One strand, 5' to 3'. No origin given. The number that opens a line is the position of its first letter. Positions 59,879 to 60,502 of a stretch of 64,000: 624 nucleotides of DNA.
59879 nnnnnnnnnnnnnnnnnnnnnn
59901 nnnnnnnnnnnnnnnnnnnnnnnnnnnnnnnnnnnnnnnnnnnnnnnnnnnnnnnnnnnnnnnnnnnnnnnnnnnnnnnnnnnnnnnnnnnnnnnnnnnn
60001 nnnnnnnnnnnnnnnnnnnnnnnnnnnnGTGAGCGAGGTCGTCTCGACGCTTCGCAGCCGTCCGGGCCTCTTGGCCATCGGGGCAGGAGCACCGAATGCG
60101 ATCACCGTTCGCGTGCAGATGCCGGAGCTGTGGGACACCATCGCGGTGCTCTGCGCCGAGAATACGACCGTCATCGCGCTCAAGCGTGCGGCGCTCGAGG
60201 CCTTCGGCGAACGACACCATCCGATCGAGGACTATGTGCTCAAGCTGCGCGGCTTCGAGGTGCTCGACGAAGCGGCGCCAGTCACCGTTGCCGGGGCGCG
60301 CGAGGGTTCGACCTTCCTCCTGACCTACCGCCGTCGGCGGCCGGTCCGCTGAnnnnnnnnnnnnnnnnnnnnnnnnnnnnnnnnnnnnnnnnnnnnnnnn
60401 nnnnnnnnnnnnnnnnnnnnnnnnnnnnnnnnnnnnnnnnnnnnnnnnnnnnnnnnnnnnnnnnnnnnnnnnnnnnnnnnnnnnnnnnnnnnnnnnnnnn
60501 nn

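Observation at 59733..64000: Ubiquitin-like protein coupled into a MoxR-DUF58-BatA(vWA) operon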

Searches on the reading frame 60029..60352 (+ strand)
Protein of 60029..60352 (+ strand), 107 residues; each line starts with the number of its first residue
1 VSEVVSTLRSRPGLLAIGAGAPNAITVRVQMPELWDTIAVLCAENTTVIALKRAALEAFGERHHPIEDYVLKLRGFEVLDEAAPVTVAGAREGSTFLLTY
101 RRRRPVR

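Call 5: search_protein_families(library=pfam, proteins=[window:60029-60352:+], max_evalue=1)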
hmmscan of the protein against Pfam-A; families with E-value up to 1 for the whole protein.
window:60029-60352:+ (107 aa): 3 families
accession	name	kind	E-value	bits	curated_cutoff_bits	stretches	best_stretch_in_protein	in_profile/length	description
PF00794.24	PI3K_rbd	-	0.0018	18.9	22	1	21-77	13-72/106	PI3-kinase family, ras-binding domain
PF10790.15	DUF2604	-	0.0034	18.2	25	1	23-99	4-78/85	Protein of Unknown function (DUF2604)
PF23326.1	UBL_UBAC1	-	0.025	14.9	27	1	21-69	8-55/109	UBAC1 UBL-like domain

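Call 6: search_protein_families(library=ncbifam, proteins=[window:60029-60352:+], max_evalue=1)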
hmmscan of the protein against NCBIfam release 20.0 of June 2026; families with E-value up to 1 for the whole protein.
window:60029-60352:+ (107 aa): 0 families

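Call 7: find_homologous_proteins(query=window:60029-60349:+, max_evalue=0.001)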
Query window:60029-60349:+ (107 aa): 601 proteins with E <= 0.001 among 630 candidates; the best 120 are listed.
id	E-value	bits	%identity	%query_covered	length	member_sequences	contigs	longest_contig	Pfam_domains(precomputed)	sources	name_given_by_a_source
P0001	3.4e-62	225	100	100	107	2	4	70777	-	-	-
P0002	4.9e-50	186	80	100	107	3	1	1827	-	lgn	-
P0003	2.7e-49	183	79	100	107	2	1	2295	-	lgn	-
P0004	8.7e-49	182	83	100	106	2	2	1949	-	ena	-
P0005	2.7e-48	180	80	96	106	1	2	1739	-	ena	-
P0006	4.9e-48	179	80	100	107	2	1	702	-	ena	-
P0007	9.2e-48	178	81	97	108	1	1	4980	-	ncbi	-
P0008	1.5e-47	178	80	100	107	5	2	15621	-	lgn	-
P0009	2.5e-47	177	80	100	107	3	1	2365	-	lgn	-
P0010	3.4e-47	177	78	100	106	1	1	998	-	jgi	jgi:hypothetical protein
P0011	5.9e-47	176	77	100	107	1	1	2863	-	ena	-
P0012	6.7e-47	176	79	100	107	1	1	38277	-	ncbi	-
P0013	7.1e-47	176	77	97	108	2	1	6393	-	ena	-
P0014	8.8e-47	175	79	100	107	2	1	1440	-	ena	-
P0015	1.1e-46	175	73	100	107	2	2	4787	-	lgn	-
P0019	3.4e-46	173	77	100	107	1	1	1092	PF10790.16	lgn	-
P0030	3.6e-45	170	79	100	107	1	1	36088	PF10790.16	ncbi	-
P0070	4.5e-42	160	72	100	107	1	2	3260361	-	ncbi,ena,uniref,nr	ncbi:hypothetical protein Strain138_000760 [Pseudogemmatithrix spongiicola]|uniref:Uncharacterized p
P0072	5.3e-42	160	71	100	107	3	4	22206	PF10790.16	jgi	jgi:hypothetical protein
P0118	6.1e-39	150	68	99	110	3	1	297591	PF10790.16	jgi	jgi:hypothetical protein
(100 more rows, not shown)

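Call 12: find_related_loci(query=A1, collection=genome_contigs, flank=6000)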
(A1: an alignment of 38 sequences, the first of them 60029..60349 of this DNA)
Query A1 (107 aa) in genome_contigs; peptide patterns used: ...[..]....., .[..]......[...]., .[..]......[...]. (x = any residue, [..] = any of these).
174 stretches matched a pattern; 72 encode a relative of the query (tblastn E <= 1e-3); 72 distinct loci.
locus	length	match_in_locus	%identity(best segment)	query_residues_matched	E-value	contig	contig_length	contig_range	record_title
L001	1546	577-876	91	1-100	4e-61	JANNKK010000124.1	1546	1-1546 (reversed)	MAG: Gemmatimonadaceae bacterium isolate SOY_4_C_metabat_147_sub SOY_4_C_k141_3476935, whole genome shotgun sequence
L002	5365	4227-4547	79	1-107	3e-52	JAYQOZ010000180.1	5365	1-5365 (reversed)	MAG: Gemmatimonadaceae bacterium isolate SD3114_S44.concoct.079 NODE_5007_length_5365_cov_3.74697, whole genome shotgun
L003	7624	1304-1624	78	1-107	1e-50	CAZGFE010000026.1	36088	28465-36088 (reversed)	MAG TPA_asm: uncultured Gemmatimonas sp. isolate SRP287453_co1_173 genome assembly, contig: NODE_1845_length_36088_cov_2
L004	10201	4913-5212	77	1-100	4e-48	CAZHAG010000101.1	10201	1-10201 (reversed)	MAG TPA_asm: uncultured Gemmatimonas sp. isolate SRP237561_co1_19 genome assembly, contig: NODE_12747_length_10201_cov_7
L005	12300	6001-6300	77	1-100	6e-48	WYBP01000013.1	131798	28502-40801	MAG: Gemmatimonadaceae bacterium isolate GEM1 k127_321061, whole genome shotgun sequence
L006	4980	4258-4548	79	4-100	5e-48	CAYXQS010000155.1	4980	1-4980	MAG TPA_asm: uncultured Gemmatimonas sp. isolate SRP344714_co2_45 genome assembly, contig: NODE_43886_length_4980_cov_4.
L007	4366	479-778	78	1-100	1e-47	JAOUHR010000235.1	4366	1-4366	MAG: Gemmatimonadota bacterium isolate 4_1_May_SF_Bin68 4_1_May_SF_Bin68_scaffold_12081_c1, whole genome shotgun sequenc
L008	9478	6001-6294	74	4-101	1e-47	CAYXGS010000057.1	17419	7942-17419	MAG TPA_asm: uncultured Gemmatimonas sp. isolate SRP292972_co2_99 genome assembly, contig: NODE_3076_length_17419_cov_27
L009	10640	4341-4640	76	1-100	2e-47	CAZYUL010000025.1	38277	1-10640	MAG TPA_asm: uncultured Gemmatimonas sp. isolate SRP329715_co2_29 genome assembly, contig: NODE_2243_length_38277_cov_14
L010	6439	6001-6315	70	3-107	2e-47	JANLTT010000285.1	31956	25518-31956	MAG: Gemmatimonas sp. isolate OTE_25_metabat_141 OTE_25_k141_3911048, whole genome shotgun sequence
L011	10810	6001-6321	69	1-107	3e-47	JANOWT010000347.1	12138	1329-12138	MAG: Gemmatimonadota bacterium isolate VAR_35_metabat_350 VAR_35_k141_1940685, whole genome shotgun sequence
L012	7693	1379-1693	70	3-107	3e-47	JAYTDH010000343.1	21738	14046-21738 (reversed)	MAG: Gemmatimonas sp. isolate GFS_1675 GFS_1675_342, whole genome shotgun sequence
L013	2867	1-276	79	9-100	8e-47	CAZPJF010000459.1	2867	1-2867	MAG TPA_asm: uncultured Gemmatimonas sp. isolate binchicken_co16_63 genome assembly, contig: NODE_61269_length_2867_cov_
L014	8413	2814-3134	68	1-107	1e-46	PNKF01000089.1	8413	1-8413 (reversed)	MAG: Gemmatimonas sp. isolate PR.013 PR_1002803_8413, whole genome shotgun sequence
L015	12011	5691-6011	68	1-107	1e-45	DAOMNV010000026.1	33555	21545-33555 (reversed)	MAG TPA_asm: Gemmatimonadaceae bacterium isolate AMR_MDS_5903 NODE_607_length_33555_cov_4.338866, whole genome shotgun s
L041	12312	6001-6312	58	5-107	8e-30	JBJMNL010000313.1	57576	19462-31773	MAG: Gemmatimonadaceae bacterium isolate H3_18_all_fractions_metab_8_73_36 k255_5201638, whole genome shotgun sequence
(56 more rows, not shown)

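Call 16: predict_structure(alignment_id=A1)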
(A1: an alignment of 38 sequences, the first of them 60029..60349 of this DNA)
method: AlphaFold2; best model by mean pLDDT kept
length: 107 residues; sequences in the alignment: 38
mean_pLDDT: 83.7   pTM: 0.76
mean pLDDT of the five models: 83.7, 82.5, 79.8, 79.0, 76.4
residues with pLDDT >= 90: 64; 70-90: 22; 50-70: 13; < 50: 8
segments of 3 or more residues with pLDDT < 50: 1-8
pLDDT, mean of each block of 10 residues (from residue 1): 47 69 88 90 93 92 88 94 94 94 66
secondary structure, 60 per line:
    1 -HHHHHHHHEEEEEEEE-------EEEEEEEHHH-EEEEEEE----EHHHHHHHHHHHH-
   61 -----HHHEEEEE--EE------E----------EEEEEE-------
elements in order: H2-9 E10-17 E25-31 E36-42 H48-59 E69-73 E95-100

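Call 19: search_protein_representatives(alignment_id=A1)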
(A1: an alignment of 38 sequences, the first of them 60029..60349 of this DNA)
Query: 38 sequences, 107 profile positions. Proteins with E-value up to 0.001 (for the whole library): 173; up to 1e-10: 79; up to 1e-30: 0. The best 150 are listed.
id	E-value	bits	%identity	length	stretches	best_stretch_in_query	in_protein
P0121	2.8e-30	120.7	-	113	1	5-107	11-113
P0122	8.1e-30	119.2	-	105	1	1-106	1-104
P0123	1.4e-29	118.5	-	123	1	3-107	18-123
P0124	7.3e-28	112.9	-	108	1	4-107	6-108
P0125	2.1e-27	111.5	-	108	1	4-107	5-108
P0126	4.5e-27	110.4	-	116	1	4-107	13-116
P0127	5.7e-27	110.1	-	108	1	4-107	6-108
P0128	6.3e-27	109.9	-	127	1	4-107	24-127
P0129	9.7e-27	109.3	-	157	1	4-107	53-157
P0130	3.2e-26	107.6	-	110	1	1-107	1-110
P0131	3.9e-25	104.2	-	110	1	4-107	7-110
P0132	4.5e-25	104.0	-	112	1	5-107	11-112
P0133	1.1e-24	102.7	-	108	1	4-107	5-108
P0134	5.3e-24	100.5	-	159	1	5-107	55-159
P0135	6.1e-24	100.3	-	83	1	26-107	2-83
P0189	2.7e-11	59.7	-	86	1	23-107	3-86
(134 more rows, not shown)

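Call 21: fold_search(model_id=the predicted structure, library=pdb)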
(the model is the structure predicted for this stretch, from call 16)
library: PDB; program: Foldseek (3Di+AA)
matches with E <= 10: 1574; with E <= 0.001: 281
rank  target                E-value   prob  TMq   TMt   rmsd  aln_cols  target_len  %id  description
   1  2kan_MODEL_1_A        3.4e-06  1.00  0.63  0.71   3.9        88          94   22  Solution NMR structure of ubiquitin-like domain of Arabidopsis thaliana protein At2g32350. Northeast Structura (released 2008-11-25)
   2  1yqb                  9.2e-06  1.00  0.62  0.74   4.2        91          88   22  Human Ubiquilin 3 (released 2005-02-08)
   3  9m9g_MODEL_1_A        1.9e-05  1.00  0.66  0.83   3.0        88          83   19  NMR structure of ProteinMPNN-designed ubiquitin variant R10 (released 2026-02-11)
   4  9lqm_B                2.3e-05  1.00  0.62  0.80   2.9        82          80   22  Crystal structure of synthetic ubiquitin variant R4 designed by ProteinMPNN (released 2025-02-12)
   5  9lqk_B                3.0e-05  1.00  0.63  0.82   2.2        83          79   18  Crystal structure of synthetic ubiquitin variant R10 designed by ProteinMPNN (released 2025-02-12)
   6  5hpl_C                3.2e-05  1.00  0.62  0.80   1.7        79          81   16  System-wide modulation of HECT E3 ligases with selective ubiquitin variant probes: Rsp5 and UbV R5.4 (released 2016-03-16)
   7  6jl3                  3.9e-05  1.00  0.59  0.81   2.1        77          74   22  Crystal Structure of the UBL domain of Plasmodium Falciparum Dsk2 (released 2020-02-19)
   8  1wx7_MODEL_1_A        4.4e-05  1.00  0.62  0.63   4.0        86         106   22  Solution Structure of the N-terminal Ubiquitin-like Domain in the Human Ubiquilin 3 (UBQLN3) (released 2005-07-20)
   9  8hm2_B                5.1e-05  1.00  0.59  0.82   2.2        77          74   18  Crystal structure of human ubiquitin-like protein from bacteroides fragilis c terminal cysteine mutant (released 2023-11-29)
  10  8vk8_B                5.4e-05  1.00  0.63  0.85   1.8        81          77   16  Structure of UbV.d2.1 in complex with Ube2d2 (released 2024-09-25)
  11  8j0a_A                6.1e-05  1.00  0.63  0.83   2.7        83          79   22  Robust design of effective allosteric activator UbV R4 for Rsp5 E3 ligase using the machine-learning tool ProteinMPNN (released 2023-08-09)
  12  4gsw_A                6.6e-05  1.00  0.61  0.85   1.8        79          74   24  Crystal structure of ubiquitin from Entamoeba histolytica to 2.15 Angstrom (released 2012-12-12)
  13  9lqm_A                6.6e-05  1.00  0.62  0.79   3.4        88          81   23  Crystal structure of synthetic ubiquitin variant R4 designed by ProteinMPNN (released 2025-02-12)
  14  9lqk_A                7.0e-05  1.00  0.62  0.81   2.4        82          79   18  Crystal structure of synthetic ubiquitin variant R10 designed by ProteinMPNN (released 2025-02-12)
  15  5yt6_A                7.5e-05  1.00  0.62  0.86   1.7        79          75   16  Crystal structure of TAX1BP1 UBZ2 in complex with mono-ubiquitin (released 2018-07-11)
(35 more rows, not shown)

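Call 24: find_homologous_proteins(query=A2, max_evalue=0.001)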
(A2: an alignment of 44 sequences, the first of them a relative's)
Query A2 (44 sequences) (86 aa, profile of the alignment): 1223 proteins with E <= 0.001 among 7540 candidates; the best 120 are listed.
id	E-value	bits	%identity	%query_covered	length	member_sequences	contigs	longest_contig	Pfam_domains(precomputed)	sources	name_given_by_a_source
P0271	8.0e-32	127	43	94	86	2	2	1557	PF11470.15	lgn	-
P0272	1.6e-31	126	46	100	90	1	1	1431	-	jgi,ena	jgi:hypothetical protein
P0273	1.6e-31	126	46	94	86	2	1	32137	-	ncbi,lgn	-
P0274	2.3e-31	126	47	94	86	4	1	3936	-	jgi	-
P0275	3.0e-31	125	44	94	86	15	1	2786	PF11470.15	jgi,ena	jgi:TUG ubiquitin-like domain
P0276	4.9e-31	125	44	94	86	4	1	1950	PF11470.15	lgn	-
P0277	5.4e-31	125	46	94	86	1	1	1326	-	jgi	jgi:hypothetical protein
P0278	6.3e-31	124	41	91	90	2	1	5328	PF23326.2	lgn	-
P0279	6.4e-31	124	46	94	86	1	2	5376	-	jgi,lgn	jgi:hypothetical protein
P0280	8.8e-31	124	52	95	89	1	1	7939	-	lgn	-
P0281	9.0e-31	124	47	100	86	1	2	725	PF11470.15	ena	-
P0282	9.6e-31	124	50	95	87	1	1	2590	PF08817.17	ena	-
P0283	1.1e-30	124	47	88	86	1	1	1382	PF08817.17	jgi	jgi:hypothetical protein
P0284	1.1e-30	124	45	88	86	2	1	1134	-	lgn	-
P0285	1.1e-30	124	49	94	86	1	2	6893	-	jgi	jgi:hypothetical protein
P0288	1.3e-30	123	48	100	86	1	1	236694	-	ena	-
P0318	5.4e-30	121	44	100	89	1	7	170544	PF10790.16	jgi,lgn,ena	jgi:hypothetical protein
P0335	8.1e-30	121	47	88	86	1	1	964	PF08817.17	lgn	-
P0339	9.9e-30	120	44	93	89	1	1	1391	PF08817.17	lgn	-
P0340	1.0e-29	120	46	99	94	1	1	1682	PF08817.17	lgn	-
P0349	1.3e-29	120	57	88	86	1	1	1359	PF08817.17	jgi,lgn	jgi:hypothetical protein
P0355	1.6e-29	120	47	88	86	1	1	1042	PF08817.17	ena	-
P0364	1.9e-29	120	51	88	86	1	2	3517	PF08817.17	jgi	jgi:hypothetical protein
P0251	2.4e-29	119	35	93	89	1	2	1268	PF10790.16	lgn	-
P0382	2.4e-29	119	47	88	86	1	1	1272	PF08817.17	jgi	-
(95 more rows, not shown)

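Call 25: find_encoding_contigs(protein=P0288, flank=7000, max_places=2)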
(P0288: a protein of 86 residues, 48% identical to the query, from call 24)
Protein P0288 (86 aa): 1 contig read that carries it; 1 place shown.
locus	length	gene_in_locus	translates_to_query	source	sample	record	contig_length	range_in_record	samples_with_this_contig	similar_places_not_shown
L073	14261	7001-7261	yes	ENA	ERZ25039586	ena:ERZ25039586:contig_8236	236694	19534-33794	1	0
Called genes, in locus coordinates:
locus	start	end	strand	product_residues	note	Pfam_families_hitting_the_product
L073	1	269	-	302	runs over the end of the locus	PF07963:N_methyl (weak)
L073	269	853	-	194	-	PF07963:N_methyl (weak)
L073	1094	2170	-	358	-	PF13487:HD_5, PF01966:HD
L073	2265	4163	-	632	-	-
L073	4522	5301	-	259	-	-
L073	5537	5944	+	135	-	PF03129:HGTP_anticodon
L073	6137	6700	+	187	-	-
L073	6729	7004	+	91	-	-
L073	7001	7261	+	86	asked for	-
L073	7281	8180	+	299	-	PF00850:Hist_deacetyl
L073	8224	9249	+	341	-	PF02746:MR_MLE_N, PF13378:MR_MLE_C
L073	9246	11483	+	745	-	PF17764:PriA_3primeBD, PF00270:DEAD, PF04851:ResIII, PF18319:Zn_ribbon_PriA, PF00271:Helicase_C (weak)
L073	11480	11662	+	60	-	PF18074:PriA_C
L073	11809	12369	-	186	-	PF00593:TonB_dep_Rec_b-barrel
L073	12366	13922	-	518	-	PF07715:Plug, PF00593:TonB_dep_Rec_b-barrel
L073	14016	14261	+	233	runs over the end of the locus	PF21571:ArgZ-like_C_1st, PF21570:ArgZ-like_C_2nd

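Call 26: find_encoding_contigs(protein=P0318, flank=7000, max_places=2)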
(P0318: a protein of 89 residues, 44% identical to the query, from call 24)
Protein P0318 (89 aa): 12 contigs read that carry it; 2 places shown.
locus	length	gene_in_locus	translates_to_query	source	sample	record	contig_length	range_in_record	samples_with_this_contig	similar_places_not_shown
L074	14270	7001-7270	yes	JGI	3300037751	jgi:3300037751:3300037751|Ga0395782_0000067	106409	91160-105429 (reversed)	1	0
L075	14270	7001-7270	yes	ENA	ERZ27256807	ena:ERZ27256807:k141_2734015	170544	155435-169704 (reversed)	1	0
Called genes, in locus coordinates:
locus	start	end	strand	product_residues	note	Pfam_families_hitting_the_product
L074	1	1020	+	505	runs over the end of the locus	PF01970:TctA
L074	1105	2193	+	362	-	PF02595:Gly_kinase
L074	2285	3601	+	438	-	PF00587:tRNA-synt_2b, PF03129:HGTP_anticodon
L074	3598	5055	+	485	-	-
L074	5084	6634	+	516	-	PF00209:SNF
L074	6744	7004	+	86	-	-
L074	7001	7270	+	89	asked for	PF10790:DUF2604 (faint)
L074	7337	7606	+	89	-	-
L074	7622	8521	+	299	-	PF00850:Hist_deacetyl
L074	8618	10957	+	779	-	PF17764:PriA_3primeBD, PF00270:DEAD, PF04851:ResIII, PF18319:Zn_ribbon_PriA, PF00271:Helicase_C, PF18074:PriA_C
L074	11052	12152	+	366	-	PF21571:ArgZ-like_C_1st, PF21570:ArgZ-like_C_2nd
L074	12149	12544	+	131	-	-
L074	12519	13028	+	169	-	PF01475:FUR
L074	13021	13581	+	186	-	PF01862:PvlArgDC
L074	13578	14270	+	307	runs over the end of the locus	PF00491:Arginase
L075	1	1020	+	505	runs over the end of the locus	PF01970:TctA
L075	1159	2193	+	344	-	PF02595:Gly_kinase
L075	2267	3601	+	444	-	PF00587:tRNA-synt_2b, PF03129:HGTP_anticodon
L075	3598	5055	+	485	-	-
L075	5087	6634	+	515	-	PF00209:SNF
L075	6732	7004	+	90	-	-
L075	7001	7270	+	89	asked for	PF10790:DUF2604 (faint)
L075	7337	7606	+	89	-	-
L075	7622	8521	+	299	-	PF00850:Hist_deacetyl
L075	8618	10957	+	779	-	PF17764:PriA_3primeBD, PF00270:DEAD, PF04851:ResIII, PF18319:Zn_ribbon_PriA, PF00271:Helicase_C, PF18074:PriA_C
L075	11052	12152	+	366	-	PF21571:ArgZ-like_C_1st, PF21570:ArgZ-like_C_2nd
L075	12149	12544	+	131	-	-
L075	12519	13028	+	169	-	PF01475:FUR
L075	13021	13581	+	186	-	PF01862:PvlArgDC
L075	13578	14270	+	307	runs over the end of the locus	PF00491:Arginase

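Call 36: find_encoding_contigs(protein=P0001, flank=10000, max_places=3)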
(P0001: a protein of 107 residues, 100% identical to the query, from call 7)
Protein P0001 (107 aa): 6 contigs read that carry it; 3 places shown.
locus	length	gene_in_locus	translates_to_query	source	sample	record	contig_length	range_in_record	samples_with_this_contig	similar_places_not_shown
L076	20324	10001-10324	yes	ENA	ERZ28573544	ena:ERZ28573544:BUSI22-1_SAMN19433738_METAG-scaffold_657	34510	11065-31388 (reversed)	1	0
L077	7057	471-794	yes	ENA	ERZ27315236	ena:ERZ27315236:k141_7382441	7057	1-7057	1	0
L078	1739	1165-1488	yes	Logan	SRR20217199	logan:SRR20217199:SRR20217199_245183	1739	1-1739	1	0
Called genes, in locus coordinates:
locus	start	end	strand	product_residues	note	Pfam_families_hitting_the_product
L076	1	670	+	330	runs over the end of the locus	PF00579:tRNA-synt_1b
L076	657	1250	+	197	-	PF02308:MgtC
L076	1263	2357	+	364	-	PF00437:T2SSE, PF13191:AAA_16 (weak), PF13401:AAA_22 (weak)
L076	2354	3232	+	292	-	PF00701:DHDPS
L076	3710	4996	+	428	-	PF00709:Adenylsucc_synt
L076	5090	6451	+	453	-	PF00587:tRNA-synt_2b (weak), PF03129:HGTP_anticodon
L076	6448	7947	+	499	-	-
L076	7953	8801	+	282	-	PF01063:Aminotran_4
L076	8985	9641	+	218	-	PF13185:GAF_2, PF01590:GAF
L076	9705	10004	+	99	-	-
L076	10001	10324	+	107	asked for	-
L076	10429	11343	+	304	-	PF20030:bpMoxR, PF00004:AAA (weak), PF07726:AAA_3, PF07728:AAA_5, PF17863:AAA_lid_2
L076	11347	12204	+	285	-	PF01882:DUF58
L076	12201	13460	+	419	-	PF07584:BatA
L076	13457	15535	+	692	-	-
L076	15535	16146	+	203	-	PF13709:DUF4159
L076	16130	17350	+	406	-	-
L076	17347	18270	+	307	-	PF00850:Hist_deacetyl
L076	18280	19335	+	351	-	PF01544:CorA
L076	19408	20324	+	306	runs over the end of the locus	PF00069:Pkinase, PF03109:ABC1 (faint), PF07714:PK_Tyr_Ser-Thr, PF01636:APH (faint)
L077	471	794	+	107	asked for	-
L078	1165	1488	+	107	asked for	-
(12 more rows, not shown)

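Call 37: find_encoding_contigs(protein=P0070, flank=10000, max_places=2)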
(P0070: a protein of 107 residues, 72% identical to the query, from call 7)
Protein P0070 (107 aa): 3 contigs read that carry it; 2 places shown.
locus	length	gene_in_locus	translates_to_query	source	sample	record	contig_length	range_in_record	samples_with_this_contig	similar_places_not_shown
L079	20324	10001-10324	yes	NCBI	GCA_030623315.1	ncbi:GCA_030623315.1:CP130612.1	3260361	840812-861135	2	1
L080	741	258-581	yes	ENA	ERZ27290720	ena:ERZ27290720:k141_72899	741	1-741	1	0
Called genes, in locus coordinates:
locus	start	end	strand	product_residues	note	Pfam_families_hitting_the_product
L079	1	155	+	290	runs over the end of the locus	PF14326:DUF4384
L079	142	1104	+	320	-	PF14326:DUF4384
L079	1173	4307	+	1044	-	PF13401:AAA_22 (faint), PF03704:BTAD (weak), PF13191:AAA_16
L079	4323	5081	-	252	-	PF00563:EAL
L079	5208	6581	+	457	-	PF00587:tRNA-synt_2b, PF03129:HGTP_anticodon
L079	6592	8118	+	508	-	-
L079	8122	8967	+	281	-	PF01063:Aminotran_4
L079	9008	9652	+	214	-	PF13185:GAF_2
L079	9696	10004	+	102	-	-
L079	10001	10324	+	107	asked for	-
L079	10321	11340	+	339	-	PF20030:bpMoxR, PF00004:AAA (weak), PF07726:AAA_3, PF07728:AAA_5, PF17863:AAA_lid_2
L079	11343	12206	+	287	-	PF01882:DUF58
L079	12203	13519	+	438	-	PF07584:BatA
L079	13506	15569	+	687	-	-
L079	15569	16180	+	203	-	PF13709:DUF4159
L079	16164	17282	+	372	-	-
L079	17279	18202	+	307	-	PF00850:Hist_deacetyl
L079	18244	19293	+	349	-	PF01544:CorA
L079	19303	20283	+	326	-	PF03109:ABC1 (faint), PF00069:Pkinase, PF07714:PK_Tyr_Ser-Thr, PF01636:APH (weak)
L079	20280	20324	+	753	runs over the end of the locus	PF17764:PriA_3primeBD, PF00270:DEAD, PF04851:ResIII, PF13604:AAA_30 (weak), PF18319:Zn_ribbon_PriA, PF00271:Helicase_C (weak), PF18074:PriA_C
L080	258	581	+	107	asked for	-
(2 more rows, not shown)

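Call 48: search_protein_families(library=pfam, alignment_id=A2, max_evalue=0.1)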
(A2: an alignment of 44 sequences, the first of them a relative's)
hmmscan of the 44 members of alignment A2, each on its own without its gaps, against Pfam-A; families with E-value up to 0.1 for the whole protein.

A. member 1, P0189 (86 aa): 2 families
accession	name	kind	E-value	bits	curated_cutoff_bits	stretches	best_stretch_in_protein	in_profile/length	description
PF00240.29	ubiquitin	-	4.8e-06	26.7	25.4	1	6-80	2-70/72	Ubiquitin family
PF10790.15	DUF2604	-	3.7e-05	24.5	25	1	3-76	4-76/85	Protein of Unknown function (DUF2604)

B. families by the number of members that match (of 44 scanned): 15 families
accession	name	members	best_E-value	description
PF08817.16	YukD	21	4.6e-07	WXG100 protein secretion system (Wss), protein YukD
PF10790.15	DUF2604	18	1.5e-05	Protein of Unknown function (DUF2604)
PF23326.1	UBL_UBAC1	13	6.4e-05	UBAC1 UBL-like domain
PF00240.29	ubiquitin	10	3.3e-06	Ubiquitin family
PF23603.1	Ubiquitin_TPR1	7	0.00012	Telomere repeat-binding protein 1-like, ubiquitin-like domain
PF11470.14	TUG-UBL1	4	5.9e-06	TUG ubiquitin-like domain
PF00794.24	PI3K_rbd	3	0.017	PI3-kinase family, ras-binding domain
PF23122.1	C2_ITFG1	1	0.024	ITFG1, C2 domain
PF15797.10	DUF4706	1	0.036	Domain of unknown function (DUF4706)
PF23156.1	DUF7054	1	0.044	Domain of unknown function (DUF7054)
PF00788.29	RA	1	0.049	Ras association (RalGDS/AF-6) domain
PF09994.14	T6SS_Tle1-like_cat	1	0.05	T6SS, Phospholipase effector Tle1-like, catalytic domain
PF13881.12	Rad60-SLD_2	1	0.073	Ubiquitin-2 like Rad60 SUMO-like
PF11271.13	PorA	1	0.073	Porin PorA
PF07987.16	DUF1775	1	0.075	Domain of unkown function (DUF1775)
